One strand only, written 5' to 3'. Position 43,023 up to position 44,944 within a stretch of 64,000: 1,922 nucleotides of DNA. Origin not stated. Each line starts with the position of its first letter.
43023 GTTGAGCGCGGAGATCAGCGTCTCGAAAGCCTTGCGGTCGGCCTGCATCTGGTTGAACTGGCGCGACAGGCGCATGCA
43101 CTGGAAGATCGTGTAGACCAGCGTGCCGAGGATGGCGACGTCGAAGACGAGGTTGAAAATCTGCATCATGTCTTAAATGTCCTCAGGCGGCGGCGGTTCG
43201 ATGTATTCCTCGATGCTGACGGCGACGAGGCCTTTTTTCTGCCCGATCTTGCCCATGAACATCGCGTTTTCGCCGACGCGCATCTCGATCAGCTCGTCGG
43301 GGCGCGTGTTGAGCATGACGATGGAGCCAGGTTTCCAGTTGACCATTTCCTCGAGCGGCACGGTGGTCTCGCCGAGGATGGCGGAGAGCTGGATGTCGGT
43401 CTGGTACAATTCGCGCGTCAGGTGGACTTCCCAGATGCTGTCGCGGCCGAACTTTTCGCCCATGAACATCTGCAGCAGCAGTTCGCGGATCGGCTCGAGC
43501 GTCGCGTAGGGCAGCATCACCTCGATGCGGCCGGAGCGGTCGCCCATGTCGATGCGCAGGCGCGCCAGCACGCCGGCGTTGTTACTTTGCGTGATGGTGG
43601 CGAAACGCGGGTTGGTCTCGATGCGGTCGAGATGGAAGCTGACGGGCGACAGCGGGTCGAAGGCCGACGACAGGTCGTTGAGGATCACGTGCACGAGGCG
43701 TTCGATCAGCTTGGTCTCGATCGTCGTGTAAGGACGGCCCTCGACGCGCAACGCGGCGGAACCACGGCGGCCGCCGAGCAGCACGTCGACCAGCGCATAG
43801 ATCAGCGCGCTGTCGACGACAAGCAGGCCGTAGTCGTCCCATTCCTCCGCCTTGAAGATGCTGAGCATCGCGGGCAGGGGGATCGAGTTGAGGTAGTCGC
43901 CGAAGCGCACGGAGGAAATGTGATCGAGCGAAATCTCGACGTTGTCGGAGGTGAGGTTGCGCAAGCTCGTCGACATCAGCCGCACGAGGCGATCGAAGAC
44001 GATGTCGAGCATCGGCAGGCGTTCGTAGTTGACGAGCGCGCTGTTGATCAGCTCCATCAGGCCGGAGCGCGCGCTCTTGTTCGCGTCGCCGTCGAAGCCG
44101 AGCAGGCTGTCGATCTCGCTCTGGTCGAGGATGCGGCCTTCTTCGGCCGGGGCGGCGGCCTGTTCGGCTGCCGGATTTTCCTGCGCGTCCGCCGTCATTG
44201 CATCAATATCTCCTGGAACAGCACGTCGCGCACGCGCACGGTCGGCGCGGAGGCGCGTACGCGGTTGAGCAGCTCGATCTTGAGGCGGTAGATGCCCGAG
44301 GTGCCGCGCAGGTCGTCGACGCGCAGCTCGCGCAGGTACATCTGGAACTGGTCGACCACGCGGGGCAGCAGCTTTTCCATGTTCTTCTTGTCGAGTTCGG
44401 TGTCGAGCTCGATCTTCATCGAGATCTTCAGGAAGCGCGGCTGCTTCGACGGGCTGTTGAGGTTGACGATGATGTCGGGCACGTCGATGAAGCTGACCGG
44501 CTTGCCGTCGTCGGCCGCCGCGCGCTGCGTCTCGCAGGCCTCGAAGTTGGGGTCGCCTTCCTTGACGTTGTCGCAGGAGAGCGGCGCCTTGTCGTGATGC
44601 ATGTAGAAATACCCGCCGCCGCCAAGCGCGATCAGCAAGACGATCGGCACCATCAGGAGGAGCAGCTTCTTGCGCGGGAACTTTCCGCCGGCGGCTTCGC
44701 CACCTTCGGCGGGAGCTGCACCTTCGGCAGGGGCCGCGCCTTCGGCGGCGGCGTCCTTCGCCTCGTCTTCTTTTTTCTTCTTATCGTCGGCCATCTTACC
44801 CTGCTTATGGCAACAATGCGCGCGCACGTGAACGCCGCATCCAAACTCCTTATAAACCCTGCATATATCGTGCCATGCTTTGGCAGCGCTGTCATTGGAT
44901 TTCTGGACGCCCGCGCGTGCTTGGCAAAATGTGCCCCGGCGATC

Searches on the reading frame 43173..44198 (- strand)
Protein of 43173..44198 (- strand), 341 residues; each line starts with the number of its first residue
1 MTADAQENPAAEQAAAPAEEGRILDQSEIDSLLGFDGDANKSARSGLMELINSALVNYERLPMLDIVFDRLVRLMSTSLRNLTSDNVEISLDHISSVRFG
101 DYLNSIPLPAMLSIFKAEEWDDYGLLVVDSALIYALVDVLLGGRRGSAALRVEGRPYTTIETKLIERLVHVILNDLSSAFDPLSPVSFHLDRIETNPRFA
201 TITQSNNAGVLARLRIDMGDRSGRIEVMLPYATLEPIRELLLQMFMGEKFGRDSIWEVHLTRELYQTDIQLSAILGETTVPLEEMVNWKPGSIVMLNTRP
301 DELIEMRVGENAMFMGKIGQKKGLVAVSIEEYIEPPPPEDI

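Call 9: search_protein_families(library=ncbifam, proteins=[window:43173-44198:-], max_evalue=0.00001)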
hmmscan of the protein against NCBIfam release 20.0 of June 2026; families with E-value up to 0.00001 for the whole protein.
window:43173-44198:- (341 aa): 2 families
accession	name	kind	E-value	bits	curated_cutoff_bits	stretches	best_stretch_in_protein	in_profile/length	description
TIGR01397.1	fliM_switch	equivalog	3e-88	296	219.6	1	22-333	1-319/320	flagellar motor switch protein FliM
NF005194.1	PRK06666.1-5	equivalog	4.3e-08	32.7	206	1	128-332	122-325/327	flagellar motor switch protein FliM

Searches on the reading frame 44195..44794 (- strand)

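Call 9: search_protein_families(library=ncbifam, proteins=[window:44195-44794:-], max_evalue=0.00001)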
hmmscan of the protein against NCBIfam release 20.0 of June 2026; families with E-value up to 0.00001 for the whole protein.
window:44195-44794:- (199 aa): 5 families
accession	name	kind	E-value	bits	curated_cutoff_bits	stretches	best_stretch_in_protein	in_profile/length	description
NF009420.1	PRK12785.1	equivalog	4.1e-36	124.2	197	1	28-199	5-161/161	flagellar basal body-associated protein FliL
NF004285.1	PRK05696.1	equivalog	2e-11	44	179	1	36-199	13-171/171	flagellar basal body-associated protein FliL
NF005435.1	PRK07021.1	equivalog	8e-10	38.8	131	1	41-198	5-156/157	flagellar basal body-associated protein FliL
NF005826.1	PRK07718.1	equivalog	6e-07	29.5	140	1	102-194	50-138/143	flagellar basal body-associated protein FliL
NF006283.1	PRK08455.1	equivalog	9.2e-06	25.4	187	0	44-198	29-181/182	flagellar basal body-associated protein FliL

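Call 52: search_protein_families(library=pfam, proteins=[window:44195-44794:-], max_evalue=0.01)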
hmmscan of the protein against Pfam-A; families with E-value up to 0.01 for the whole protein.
window:44195-44794:- (199 aa): 1 family
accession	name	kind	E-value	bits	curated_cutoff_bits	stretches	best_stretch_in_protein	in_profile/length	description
PF03748.19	FliL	-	1e-18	68.2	24.6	1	102-199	1-103/103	Flagellar basal body-associated protein FliL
